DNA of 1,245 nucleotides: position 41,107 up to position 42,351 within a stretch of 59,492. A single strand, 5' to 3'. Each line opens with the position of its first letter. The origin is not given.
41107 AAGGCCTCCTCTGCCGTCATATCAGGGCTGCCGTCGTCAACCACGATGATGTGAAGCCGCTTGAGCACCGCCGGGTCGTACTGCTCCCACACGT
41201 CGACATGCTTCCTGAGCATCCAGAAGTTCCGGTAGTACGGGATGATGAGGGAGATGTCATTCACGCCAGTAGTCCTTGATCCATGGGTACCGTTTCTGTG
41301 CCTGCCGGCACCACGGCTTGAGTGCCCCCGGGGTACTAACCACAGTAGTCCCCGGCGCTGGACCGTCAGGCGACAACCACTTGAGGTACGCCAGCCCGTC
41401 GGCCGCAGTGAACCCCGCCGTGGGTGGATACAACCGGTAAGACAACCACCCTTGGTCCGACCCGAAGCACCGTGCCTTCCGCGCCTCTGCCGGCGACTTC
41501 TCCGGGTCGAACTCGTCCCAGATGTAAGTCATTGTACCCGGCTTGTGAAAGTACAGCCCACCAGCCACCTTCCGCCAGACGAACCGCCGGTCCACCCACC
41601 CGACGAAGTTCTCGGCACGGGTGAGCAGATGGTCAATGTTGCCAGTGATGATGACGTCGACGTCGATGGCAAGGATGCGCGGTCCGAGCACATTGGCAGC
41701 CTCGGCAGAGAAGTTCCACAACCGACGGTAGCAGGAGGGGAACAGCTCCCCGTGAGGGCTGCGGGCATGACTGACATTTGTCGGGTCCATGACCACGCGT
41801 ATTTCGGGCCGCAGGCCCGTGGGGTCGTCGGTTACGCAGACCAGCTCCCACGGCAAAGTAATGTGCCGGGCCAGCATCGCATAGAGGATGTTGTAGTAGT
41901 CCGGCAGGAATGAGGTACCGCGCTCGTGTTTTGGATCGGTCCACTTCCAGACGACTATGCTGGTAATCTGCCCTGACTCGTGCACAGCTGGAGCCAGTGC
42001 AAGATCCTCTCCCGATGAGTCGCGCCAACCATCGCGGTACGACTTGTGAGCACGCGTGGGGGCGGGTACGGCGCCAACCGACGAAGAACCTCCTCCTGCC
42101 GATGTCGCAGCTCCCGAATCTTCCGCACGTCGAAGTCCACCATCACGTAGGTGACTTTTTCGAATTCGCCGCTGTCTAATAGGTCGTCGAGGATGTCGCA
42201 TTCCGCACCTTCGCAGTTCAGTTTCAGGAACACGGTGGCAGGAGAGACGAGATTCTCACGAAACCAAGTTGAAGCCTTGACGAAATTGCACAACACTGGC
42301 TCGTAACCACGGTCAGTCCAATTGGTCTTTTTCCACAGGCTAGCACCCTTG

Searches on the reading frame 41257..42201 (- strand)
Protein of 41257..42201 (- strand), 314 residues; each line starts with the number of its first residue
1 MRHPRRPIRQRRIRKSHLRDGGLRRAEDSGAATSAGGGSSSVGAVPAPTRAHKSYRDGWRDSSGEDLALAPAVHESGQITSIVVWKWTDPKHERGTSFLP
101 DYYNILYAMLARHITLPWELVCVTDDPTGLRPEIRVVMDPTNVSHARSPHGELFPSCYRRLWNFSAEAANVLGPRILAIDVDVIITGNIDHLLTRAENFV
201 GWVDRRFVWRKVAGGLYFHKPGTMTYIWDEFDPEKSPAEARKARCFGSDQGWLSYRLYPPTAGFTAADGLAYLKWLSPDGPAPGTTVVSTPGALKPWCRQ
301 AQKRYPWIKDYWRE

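Call 20: search_protein_families(library=phrogs, proteins=[window:41257-42201:-], max_evalue=0.001)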
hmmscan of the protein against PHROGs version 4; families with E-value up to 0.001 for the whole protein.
window:41257-42201:- (314 aa): 1 family
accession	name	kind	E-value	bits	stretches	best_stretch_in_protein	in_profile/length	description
phrog_1962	-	moron, auxiliary metabolic gene and host takeover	4e-06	27.6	1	108-254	19-152/230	glycosyltransferase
